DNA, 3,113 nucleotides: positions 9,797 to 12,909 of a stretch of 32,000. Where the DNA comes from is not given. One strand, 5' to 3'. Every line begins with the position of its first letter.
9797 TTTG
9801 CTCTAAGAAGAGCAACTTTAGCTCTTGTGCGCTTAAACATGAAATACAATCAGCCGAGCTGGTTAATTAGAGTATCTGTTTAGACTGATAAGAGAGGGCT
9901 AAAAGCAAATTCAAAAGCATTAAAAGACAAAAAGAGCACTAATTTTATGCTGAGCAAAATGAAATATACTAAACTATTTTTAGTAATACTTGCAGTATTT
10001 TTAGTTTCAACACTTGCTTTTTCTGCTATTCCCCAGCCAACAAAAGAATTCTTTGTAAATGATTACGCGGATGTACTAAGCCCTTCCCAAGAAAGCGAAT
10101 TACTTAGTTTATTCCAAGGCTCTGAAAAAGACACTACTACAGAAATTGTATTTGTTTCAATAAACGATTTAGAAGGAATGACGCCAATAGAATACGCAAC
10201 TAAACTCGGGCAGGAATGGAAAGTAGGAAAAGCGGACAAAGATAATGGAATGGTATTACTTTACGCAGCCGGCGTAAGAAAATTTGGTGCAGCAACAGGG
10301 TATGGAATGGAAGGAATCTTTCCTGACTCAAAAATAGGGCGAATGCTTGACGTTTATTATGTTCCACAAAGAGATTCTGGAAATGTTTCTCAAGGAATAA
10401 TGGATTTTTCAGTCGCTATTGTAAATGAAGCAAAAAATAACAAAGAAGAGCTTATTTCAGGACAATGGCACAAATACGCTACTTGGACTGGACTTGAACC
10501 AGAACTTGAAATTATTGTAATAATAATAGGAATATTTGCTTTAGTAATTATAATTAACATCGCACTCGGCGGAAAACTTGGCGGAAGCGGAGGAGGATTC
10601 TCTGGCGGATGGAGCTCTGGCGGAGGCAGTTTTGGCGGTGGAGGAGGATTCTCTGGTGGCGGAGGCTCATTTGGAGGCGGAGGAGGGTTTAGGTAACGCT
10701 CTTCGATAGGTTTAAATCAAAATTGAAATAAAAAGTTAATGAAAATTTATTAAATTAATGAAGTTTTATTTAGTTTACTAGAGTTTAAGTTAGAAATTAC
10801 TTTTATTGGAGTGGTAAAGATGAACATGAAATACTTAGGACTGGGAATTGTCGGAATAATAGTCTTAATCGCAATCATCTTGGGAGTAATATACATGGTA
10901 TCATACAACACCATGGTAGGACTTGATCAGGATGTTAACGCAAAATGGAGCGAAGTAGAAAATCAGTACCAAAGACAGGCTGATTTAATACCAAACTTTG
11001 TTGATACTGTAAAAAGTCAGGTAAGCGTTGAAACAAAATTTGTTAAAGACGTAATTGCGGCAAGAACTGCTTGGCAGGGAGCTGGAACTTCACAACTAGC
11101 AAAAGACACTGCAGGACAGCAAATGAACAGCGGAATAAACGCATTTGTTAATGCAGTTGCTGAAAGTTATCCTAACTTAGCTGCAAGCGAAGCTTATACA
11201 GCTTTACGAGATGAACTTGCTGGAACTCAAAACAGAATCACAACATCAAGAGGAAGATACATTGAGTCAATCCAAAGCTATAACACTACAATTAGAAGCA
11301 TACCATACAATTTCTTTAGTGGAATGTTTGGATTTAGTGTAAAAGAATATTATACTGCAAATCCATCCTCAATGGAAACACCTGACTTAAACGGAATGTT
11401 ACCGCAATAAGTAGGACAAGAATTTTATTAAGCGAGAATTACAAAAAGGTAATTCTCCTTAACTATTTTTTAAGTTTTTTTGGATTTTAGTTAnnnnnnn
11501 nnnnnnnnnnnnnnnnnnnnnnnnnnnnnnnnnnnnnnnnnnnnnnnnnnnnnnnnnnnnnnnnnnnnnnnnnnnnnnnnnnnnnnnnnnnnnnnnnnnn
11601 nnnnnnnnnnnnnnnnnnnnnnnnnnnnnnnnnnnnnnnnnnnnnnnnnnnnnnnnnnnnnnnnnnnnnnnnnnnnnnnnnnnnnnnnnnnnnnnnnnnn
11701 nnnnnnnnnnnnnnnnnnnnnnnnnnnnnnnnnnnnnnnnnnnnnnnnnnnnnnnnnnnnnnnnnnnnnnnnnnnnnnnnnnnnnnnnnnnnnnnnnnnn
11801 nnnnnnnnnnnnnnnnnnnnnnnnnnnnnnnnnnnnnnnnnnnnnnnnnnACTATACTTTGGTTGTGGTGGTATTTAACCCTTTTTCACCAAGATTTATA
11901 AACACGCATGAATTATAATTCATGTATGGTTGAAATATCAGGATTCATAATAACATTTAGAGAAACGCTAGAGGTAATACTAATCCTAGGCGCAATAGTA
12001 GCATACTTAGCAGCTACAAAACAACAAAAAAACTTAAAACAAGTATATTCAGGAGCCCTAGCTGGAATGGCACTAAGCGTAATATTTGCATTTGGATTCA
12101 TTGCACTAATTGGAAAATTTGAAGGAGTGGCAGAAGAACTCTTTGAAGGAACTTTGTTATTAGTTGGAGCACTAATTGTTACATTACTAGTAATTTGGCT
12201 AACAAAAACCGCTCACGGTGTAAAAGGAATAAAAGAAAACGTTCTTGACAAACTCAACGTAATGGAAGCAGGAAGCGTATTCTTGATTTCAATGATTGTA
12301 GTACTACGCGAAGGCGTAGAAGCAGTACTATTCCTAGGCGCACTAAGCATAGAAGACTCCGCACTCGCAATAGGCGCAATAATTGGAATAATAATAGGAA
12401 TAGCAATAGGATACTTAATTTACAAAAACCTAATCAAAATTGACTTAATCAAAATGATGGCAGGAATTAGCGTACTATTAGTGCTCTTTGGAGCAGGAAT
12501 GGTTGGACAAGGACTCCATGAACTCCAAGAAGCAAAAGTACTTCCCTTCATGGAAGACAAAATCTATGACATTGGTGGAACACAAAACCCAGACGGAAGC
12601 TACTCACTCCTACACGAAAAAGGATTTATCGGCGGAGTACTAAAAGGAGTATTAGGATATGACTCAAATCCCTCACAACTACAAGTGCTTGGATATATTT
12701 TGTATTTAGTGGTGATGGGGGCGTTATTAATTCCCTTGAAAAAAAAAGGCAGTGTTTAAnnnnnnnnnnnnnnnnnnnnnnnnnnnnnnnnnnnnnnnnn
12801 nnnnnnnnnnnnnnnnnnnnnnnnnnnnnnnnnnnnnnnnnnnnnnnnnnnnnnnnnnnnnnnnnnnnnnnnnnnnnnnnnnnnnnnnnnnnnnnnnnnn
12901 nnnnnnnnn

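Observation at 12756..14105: Apparently ATPase-dead, shortened MCM homologue at the island edge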

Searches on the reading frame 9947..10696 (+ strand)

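Call 39: search_protein_families(library=pfam, proteins=[window:9947-10696:+], max_evalue=0.001)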
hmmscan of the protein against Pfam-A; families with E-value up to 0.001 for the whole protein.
window:9947-10696:+ (249 aa): 1 family
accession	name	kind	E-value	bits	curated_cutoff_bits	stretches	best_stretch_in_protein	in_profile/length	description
PF04536.20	TPM_phosphatase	-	2.2e-29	102.5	22.1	1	37-159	1-123/125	TPM domain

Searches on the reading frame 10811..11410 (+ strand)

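Call 39: search_protein_families(library=pfam, proteins=[window:10811-11410:+], max_evalue=0.001)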
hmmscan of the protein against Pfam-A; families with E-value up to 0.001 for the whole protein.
window:10811-11410:+ (199 aa): 1 family
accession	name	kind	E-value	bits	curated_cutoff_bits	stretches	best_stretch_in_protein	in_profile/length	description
PF04011.17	LemA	-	1.4e-39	135.7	26.2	1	45-192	1-146/149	LemA family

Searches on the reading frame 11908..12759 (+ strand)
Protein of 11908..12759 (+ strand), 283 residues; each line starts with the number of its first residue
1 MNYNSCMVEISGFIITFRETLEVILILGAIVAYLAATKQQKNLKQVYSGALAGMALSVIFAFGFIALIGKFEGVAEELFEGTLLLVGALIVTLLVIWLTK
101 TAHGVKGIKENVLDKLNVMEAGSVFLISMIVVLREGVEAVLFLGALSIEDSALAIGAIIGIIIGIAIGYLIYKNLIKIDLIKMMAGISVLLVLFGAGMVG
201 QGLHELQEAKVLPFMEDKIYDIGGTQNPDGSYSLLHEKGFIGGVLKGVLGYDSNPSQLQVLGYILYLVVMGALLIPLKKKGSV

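Call 3: search_protein_families(library=pfam, proteins=[window:11908-12759:+], max_evalue=1)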
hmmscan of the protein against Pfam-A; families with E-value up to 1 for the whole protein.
window:11908-12759:+ (283 aa): 2 families
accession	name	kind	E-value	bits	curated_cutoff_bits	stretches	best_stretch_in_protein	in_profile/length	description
PF03239.20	FTR1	-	8.7e-42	143.8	25.3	1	13-274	5-276/284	Iron permease FTR1 family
PF23896.1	DUF7244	-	0.13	12.8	27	1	209-239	11-39/57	Domain of unknown function (DUF7244)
